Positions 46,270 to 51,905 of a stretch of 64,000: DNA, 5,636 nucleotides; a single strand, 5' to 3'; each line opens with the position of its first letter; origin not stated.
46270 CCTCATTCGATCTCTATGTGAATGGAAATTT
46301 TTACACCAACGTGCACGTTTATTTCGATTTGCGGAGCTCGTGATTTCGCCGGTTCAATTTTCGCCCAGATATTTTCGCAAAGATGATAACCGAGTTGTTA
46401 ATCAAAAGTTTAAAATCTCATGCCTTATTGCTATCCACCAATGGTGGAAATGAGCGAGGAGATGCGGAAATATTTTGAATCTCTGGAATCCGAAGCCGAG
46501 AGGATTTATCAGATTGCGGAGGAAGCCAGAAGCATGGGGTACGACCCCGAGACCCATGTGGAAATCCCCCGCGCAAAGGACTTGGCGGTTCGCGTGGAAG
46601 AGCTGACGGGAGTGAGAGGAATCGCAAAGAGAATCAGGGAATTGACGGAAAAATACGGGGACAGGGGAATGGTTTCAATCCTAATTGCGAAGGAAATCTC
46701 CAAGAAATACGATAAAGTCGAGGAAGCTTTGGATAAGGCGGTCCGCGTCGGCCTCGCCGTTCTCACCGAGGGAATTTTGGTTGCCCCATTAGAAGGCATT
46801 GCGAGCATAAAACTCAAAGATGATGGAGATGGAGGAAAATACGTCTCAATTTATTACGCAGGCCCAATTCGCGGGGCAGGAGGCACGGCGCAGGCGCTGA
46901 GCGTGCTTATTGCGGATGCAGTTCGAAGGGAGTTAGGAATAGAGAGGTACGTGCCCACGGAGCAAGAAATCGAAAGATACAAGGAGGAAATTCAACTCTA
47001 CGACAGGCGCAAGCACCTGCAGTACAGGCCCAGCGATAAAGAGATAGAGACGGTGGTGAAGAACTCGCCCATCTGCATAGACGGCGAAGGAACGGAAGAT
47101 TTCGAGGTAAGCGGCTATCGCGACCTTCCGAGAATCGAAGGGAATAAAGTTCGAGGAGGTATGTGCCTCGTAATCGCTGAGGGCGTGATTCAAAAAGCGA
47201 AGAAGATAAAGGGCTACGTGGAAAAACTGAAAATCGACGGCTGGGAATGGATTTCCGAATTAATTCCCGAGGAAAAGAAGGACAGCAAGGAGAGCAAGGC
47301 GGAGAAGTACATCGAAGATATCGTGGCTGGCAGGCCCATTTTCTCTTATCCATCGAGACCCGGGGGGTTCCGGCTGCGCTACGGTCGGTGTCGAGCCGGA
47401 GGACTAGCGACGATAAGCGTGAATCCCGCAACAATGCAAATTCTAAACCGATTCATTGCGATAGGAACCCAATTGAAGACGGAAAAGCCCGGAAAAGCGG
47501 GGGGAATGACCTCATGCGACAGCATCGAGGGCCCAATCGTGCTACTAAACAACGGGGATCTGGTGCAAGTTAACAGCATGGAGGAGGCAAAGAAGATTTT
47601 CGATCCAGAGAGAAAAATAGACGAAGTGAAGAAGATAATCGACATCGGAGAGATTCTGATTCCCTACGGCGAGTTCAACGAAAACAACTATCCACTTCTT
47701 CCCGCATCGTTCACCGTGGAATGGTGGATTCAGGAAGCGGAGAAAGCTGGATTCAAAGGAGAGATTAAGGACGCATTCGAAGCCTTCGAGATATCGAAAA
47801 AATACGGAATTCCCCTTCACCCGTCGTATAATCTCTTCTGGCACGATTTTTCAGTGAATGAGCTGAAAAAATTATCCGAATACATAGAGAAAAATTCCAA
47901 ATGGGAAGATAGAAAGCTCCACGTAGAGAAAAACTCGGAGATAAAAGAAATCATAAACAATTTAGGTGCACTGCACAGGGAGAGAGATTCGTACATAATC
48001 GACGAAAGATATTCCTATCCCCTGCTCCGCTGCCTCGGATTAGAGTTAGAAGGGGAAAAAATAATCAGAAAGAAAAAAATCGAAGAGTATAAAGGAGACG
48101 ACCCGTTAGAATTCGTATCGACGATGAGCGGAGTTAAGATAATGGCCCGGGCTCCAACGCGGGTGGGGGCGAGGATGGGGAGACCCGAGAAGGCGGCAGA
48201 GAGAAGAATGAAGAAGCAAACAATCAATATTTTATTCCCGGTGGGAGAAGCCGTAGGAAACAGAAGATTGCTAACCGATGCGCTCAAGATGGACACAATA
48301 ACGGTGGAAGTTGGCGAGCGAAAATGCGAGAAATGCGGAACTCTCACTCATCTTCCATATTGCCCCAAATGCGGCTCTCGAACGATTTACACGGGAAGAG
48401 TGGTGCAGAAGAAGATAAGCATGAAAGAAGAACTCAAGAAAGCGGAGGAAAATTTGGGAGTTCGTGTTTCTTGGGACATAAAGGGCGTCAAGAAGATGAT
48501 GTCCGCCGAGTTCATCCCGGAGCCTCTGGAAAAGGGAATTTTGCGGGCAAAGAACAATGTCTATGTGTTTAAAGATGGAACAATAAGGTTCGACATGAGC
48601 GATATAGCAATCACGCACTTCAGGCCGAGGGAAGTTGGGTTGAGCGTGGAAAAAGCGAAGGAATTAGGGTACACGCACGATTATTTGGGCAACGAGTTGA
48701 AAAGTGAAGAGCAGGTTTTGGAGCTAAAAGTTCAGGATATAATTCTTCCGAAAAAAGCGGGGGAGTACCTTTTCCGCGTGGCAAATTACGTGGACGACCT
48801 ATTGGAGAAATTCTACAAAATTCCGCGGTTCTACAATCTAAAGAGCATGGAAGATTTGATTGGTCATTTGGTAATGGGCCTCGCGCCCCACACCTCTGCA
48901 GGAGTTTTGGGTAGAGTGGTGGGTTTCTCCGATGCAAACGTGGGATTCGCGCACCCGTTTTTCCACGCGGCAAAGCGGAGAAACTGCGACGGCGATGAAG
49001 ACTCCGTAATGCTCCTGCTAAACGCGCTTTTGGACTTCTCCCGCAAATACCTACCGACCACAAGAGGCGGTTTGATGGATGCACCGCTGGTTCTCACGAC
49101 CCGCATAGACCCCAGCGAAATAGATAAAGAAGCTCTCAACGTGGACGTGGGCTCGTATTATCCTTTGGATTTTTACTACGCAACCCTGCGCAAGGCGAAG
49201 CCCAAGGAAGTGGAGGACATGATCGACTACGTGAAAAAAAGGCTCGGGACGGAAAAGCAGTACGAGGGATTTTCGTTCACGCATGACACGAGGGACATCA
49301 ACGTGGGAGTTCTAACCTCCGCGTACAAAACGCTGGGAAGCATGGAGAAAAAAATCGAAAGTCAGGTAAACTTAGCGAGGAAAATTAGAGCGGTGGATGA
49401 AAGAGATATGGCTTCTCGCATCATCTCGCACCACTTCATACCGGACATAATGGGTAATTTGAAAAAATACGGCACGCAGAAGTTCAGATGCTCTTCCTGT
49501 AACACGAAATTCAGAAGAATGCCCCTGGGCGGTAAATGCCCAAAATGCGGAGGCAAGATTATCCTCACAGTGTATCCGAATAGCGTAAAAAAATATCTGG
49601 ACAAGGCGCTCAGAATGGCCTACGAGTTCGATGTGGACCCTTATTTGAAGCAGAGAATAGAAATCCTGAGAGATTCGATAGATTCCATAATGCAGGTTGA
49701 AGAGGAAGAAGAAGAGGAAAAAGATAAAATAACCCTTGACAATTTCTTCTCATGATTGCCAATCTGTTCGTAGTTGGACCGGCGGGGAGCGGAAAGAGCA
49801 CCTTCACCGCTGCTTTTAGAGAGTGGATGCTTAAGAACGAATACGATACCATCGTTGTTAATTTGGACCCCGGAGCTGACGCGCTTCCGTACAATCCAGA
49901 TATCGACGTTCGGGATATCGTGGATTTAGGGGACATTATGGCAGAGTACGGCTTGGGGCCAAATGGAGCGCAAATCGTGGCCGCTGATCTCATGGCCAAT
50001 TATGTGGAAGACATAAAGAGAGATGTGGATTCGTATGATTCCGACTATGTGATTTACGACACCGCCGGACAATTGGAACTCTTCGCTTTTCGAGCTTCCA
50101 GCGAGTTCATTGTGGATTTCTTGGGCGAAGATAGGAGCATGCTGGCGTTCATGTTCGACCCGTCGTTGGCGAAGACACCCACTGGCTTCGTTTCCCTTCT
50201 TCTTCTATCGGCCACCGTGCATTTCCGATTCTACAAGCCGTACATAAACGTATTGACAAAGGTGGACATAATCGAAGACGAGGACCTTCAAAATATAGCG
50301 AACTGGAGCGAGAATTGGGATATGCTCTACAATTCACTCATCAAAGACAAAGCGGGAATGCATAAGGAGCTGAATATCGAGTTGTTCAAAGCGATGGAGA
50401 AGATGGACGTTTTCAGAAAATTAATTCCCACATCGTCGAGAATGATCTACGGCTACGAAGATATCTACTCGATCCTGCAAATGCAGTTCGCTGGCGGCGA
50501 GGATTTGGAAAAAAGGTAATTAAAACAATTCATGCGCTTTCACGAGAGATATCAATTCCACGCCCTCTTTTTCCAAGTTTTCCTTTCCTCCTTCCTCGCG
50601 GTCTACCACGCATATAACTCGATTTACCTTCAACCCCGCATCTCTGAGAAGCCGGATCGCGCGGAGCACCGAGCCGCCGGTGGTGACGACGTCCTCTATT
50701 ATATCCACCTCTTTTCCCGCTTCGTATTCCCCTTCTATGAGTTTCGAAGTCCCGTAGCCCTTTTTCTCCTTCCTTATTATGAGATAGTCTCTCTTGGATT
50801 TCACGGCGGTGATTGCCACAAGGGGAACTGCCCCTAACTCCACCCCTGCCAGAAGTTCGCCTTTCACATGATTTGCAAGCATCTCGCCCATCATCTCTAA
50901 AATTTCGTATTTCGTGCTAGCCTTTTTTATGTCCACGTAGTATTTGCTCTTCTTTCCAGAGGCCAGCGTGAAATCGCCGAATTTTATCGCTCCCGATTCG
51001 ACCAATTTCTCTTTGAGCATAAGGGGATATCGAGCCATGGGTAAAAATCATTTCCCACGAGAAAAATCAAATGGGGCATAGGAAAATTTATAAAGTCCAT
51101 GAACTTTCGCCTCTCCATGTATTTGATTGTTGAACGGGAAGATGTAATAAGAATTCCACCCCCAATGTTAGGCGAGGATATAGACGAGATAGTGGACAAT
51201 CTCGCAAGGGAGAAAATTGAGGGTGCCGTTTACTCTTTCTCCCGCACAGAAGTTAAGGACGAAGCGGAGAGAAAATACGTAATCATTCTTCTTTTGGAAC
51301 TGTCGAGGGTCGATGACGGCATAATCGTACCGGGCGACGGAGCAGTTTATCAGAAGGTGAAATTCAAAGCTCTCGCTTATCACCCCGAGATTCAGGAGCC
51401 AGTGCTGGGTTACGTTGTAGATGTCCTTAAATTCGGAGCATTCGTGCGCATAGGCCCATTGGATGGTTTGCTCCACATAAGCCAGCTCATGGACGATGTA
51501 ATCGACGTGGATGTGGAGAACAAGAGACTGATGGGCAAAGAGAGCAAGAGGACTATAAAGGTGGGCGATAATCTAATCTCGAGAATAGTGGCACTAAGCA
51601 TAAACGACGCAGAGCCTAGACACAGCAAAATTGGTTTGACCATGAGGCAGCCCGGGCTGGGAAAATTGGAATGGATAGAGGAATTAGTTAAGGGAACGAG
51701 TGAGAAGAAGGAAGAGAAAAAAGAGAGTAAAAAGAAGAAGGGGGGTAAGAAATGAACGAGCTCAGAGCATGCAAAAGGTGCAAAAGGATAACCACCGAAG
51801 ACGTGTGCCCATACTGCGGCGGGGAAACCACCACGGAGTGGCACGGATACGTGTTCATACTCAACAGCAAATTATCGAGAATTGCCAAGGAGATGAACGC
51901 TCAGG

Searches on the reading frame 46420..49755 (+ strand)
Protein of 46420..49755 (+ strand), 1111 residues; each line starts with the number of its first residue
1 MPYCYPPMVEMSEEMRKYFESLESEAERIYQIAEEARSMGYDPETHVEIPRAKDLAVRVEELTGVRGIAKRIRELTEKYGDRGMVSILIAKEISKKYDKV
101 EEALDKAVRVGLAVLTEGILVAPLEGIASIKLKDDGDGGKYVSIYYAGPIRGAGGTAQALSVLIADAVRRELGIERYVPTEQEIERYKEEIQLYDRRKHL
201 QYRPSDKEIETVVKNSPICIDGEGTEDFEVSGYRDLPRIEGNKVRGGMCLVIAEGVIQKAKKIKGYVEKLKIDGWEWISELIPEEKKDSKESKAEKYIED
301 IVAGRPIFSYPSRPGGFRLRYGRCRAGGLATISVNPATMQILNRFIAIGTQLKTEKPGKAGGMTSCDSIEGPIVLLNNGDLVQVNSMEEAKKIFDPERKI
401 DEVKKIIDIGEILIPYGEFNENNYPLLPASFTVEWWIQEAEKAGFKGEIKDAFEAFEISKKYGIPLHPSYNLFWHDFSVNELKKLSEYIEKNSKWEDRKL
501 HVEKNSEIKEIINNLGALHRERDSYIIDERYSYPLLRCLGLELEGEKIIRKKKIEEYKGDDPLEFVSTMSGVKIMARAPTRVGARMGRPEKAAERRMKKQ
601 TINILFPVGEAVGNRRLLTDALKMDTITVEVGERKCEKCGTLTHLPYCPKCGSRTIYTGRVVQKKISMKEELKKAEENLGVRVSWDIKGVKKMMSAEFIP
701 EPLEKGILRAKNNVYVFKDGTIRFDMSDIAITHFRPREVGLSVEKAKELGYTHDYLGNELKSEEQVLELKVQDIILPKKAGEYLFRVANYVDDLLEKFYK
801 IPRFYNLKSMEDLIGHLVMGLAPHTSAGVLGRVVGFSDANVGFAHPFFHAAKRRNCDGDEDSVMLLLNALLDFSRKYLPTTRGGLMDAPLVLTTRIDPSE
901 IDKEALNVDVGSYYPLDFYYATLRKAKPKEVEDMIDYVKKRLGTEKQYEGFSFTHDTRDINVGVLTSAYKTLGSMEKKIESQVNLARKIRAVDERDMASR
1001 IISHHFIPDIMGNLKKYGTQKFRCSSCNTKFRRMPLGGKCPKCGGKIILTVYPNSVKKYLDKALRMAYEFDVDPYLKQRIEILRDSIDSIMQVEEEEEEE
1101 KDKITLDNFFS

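Call 22: search_protein_families(library=pfam, proteins=[window:46420-49755:+], max_evalue=0.001)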
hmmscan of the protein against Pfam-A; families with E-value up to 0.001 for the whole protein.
window:46420-49755:+ (1111 aa): 4 families
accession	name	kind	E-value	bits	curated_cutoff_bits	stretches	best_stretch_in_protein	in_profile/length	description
PF24846.1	PolC_DP2_cat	-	1.5e-152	507.1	24.3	1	682-978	3-299/299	DNA polymerase II large subunit DP2, catalytic domain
PF24844.1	PolC_DP2_central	-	2.4e-143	478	24.3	1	284-669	1-371/372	DNA polymerase II large subunit DP2, central domain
PF03833.19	PolC_DP2_N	-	4.1e-117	390.6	24.3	1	17-282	1-269/271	DNA polymerase II large subunit DP2, N-terminal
PF01155.25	HypA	-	0.00022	21.7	28.9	0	1020-1046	69-95/112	Hydrogenase/urease nickel incorporation, metallochaperone, hypA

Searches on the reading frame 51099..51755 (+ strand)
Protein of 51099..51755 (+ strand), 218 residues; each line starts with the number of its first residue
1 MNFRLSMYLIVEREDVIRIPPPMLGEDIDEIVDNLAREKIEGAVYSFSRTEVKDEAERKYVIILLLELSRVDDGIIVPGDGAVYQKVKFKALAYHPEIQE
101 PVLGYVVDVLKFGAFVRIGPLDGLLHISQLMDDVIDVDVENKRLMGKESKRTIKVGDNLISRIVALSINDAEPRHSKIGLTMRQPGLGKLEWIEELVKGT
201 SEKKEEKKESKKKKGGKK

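Call 22: search_protein_families(library=pfam, proteins=[window:51099-51755:+], max_evalue=0.001)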
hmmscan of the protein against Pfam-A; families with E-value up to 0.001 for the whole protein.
window:51099-51755:+ (218 aa): 2 families
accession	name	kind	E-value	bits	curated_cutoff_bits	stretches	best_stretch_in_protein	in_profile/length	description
PF00575.29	S1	-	2.1e-10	41.3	22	1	97-164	3-60/74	S1 RNA binding domain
PF03876.22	SHS2_Rpb7-N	-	2.1e-06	28.2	24.8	1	14-81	1-57/57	SHS2 domain found in N terminus of Rpb7p/Rpc25p/MJ0397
